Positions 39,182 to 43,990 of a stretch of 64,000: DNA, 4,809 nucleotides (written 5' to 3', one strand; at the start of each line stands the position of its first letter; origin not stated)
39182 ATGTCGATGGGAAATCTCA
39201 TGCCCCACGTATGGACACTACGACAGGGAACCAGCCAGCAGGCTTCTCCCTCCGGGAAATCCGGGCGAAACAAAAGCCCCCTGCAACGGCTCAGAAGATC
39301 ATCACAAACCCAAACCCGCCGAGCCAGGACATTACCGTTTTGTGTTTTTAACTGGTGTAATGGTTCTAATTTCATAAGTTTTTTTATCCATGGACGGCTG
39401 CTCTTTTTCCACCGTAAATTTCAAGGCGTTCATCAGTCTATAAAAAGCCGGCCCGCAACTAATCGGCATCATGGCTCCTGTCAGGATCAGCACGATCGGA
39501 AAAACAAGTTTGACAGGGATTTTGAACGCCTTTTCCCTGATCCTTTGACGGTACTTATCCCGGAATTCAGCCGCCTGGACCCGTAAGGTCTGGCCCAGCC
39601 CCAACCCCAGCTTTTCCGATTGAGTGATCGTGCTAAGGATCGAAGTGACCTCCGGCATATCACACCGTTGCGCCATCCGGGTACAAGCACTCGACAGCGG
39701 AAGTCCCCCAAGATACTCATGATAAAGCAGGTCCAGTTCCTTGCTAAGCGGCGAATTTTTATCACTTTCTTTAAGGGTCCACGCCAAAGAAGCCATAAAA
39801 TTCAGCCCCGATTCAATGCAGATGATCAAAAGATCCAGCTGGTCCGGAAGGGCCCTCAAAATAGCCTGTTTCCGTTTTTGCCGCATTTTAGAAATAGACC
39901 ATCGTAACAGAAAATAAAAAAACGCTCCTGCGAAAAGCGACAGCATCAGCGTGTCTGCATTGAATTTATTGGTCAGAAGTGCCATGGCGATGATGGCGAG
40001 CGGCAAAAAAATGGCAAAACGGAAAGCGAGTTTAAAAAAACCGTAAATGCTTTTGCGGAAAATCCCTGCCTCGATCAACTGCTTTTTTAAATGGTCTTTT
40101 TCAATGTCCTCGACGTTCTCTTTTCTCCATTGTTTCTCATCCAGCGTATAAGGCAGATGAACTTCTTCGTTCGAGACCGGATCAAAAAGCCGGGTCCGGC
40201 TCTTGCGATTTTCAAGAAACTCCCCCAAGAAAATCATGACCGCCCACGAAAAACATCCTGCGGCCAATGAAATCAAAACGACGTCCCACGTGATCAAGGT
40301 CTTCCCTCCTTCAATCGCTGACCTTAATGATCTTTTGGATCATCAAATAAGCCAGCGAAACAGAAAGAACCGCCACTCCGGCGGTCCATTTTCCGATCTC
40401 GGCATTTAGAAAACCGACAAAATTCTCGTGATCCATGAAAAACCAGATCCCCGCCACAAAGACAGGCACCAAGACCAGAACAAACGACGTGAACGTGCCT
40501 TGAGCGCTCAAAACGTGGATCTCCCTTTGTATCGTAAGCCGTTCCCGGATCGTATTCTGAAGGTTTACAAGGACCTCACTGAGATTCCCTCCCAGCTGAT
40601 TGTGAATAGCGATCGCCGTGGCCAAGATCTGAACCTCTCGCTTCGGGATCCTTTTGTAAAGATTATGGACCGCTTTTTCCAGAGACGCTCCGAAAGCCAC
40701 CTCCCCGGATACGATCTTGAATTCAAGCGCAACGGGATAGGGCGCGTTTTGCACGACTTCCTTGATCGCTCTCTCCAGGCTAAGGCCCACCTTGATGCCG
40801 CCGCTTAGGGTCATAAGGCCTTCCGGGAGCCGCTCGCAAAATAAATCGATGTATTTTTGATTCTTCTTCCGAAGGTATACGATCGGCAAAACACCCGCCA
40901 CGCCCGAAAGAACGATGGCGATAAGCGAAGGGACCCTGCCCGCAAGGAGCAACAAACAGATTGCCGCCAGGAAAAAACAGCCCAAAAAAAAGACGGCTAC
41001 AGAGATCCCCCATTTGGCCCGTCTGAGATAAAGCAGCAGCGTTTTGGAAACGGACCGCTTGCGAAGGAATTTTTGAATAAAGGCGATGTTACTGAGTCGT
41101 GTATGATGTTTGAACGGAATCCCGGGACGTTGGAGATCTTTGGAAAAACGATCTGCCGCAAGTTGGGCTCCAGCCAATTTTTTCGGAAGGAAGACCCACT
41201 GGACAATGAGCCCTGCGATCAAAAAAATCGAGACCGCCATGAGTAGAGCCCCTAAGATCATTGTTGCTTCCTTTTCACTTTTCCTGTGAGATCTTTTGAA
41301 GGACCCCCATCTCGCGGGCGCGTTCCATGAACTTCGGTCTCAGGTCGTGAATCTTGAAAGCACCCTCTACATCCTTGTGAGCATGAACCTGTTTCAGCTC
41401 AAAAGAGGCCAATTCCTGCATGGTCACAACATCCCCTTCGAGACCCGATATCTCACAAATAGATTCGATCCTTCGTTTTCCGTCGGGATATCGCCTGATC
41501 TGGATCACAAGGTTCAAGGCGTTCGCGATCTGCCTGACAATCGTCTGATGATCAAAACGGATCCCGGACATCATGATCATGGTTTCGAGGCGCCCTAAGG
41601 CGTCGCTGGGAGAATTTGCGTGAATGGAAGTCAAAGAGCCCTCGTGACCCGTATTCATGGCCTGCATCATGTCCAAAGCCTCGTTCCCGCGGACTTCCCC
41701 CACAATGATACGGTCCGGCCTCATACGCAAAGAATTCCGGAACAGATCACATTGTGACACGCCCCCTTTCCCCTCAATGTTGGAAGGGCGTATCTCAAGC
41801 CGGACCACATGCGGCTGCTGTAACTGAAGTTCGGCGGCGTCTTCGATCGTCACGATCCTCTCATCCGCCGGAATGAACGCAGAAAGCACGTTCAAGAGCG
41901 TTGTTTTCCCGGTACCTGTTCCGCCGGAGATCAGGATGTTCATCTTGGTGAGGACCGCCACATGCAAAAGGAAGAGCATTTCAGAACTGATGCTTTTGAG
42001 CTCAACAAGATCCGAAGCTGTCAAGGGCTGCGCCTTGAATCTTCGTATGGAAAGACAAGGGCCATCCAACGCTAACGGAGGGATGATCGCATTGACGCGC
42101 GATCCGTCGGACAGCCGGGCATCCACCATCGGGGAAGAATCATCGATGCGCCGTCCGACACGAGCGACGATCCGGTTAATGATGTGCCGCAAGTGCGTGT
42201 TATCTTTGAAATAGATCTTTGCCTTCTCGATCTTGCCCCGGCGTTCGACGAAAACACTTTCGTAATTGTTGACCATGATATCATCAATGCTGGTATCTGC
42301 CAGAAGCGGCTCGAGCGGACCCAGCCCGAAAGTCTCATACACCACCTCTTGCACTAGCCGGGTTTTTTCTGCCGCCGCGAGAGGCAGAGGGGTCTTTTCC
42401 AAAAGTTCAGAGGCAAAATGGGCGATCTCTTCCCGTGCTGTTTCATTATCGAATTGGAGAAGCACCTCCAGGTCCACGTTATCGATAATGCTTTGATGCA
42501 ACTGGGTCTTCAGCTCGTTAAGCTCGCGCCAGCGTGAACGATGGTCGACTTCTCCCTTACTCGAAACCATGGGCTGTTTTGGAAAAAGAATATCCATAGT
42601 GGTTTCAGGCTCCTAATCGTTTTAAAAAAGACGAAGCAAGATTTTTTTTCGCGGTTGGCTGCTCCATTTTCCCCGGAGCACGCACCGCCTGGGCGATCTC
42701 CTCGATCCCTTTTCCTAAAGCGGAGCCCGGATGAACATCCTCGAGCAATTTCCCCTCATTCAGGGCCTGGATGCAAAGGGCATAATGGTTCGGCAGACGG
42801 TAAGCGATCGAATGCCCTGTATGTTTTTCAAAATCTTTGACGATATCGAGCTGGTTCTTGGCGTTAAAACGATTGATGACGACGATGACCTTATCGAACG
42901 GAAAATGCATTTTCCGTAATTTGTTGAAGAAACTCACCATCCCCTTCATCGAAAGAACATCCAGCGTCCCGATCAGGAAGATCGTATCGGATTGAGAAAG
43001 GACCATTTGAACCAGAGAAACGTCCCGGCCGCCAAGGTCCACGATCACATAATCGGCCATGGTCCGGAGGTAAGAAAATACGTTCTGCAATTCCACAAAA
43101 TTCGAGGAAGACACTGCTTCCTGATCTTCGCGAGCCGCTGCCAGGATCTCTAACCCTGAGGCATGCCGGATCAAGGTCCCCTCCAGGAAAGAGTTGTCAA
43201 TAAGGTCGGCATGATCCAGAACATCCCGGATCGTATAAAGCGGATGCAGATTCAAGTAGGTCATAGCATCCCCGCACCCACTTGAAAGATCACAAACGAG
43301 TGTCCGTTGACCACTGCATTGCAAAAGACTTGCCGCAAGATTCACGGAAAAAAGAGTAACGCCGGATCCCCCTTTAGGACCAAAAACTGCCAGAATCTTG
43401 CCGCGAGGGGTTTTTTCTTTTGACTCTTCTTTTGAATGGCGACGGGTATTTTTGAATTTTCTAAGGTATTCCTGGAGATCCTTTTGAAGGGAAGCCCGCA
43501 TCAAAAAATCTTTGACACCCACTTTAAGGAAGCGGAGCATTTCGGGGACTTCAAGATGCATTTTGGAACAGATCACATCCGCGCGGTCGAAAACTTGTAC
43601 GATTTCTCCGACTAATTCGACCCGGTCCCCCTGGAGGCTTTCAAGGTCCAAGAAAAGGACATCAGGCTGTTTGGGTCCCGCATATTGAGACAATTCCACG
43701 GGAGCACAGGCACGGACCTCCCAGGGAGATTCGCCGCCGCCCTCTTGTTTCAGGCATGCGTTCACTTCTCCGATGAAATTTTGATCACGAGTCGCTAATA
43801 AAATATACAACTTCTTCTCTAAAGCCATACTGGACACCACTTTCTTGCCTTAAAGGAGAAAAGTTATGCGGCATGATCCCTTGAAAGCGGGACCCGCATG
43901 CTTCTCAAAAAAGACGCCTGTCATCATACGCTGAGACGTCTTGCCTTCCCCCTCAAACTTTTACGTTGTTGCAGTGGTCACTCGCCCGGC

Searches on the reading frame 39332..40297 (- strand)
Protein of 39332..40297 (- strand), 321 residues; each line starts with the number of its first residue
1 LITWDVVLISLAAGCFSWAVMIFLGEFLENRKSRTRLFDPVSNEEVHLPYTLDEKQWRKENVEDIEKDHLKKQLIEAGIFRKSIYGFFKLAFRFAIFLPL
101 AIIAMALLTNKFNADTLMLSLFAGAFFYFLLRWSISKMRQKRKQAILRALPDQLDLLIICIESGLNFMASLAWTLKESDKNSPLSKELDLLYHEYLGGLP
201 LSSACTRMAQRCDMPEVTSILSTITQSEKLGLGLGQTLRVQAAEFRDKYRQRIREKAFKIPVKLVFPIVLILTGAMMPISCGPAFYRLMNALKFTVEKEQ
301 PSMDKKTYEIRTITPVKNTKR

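Call 21: search_protein_families(library=pfam, proteins=[window:39332-40297:-], max_evalue=0.00001)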
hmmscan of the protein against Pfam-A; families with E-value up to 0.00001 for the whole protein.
window:39332-40297:- (321 aa): 1 family
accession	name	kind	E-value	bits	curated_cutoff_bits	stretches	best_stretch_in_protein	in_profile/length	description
PF00482.28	T2SSF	-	7.3e-14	52.3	25.2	1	154-277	2-120/125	Type II secretion system (T2SS), protein F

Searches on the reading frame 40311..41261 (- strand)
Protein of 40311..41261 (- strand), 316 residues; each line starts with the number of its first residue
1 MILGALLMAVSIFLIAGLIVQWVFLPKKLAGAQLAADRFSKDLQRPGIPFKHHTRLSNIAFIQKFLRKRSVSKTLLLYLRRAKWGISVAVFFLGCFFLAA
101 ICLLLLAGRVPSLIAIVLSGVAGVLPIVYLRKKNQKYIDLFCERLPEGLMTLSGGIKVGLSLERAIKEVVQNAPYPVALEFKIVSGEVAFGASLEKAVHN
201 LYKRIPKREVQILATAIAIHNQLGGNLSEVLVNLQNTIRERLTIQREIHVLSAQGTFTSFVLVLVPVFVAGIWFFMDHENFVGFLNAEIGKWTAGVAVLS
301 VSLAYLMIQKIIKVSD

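Call 21: search_protein_families(library=pfam, proteins=[window:40311-41261:-], max_evalue=0.00001)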
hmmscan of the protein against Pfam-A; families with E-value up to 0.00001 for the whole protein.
window:40311-41261:- (316 aa): 1 family
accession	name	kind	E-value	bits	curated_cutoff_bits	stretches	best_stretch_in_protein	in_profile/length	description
PF00482.28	T2SSF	-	3.1e-13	50.2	25.2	1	151-272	4-122/125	Type II secretion system (T2SS), protein F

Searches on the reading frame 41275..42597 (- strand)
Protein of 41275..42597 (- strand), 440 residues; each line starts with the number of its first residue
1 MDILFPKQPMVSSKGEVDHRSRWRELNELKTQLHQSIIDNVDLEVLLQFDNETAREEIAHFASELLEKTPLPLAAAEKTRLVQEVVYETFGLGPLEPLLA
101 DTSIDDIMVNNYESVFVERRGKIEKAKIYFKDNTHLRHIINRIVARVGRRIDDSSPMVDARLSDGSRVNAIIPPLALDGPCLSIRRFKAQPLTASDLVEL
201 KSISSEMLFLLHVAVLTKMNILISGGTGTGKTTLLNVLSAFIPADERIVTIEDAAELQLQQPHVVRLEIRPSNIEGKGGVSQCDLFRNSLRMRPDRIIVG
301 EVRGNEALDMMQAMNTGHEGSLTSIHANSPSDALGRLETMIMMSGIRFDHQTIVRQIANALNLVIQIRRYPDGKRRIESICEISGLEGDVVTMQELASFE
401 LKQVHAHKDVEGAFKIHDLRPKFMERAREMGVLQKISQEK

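Call 22: search_protein_families(library=pfam, proteins=[window:41275-42597:-], max_evalue=0.00001)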
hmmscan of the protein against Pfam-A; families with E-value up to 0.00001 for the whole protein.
window:41275-42597:- (440 aa): 1 family
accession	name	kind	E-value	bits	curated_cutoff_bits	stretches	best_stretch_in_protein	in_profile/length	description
PF00437.27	T2SSE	-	1.7e-63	214.9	24.9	1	91-369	4-279/370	Type II/IV secretion system protein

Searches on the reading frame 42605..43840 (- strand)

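Call 22: search_protein_families(library=pfam, proteins=[window:42605-43840:-], max_evalue=0.00001)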
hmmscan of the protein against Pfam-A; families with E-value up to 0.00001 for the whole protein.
window:42605-43840:- (411 aa): 2 families
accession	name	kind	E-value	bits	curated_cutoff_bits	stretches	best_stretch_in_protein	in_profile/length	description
PF13614.12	AAA_31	-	2.1e-09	38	27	1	148-312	2-168/177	AAA domain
PF01656.29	CbiA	-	1e-06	29.2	25.4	1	150-334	1-93/125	CobQ/CobB/MinD/ParA nucleotide binding domain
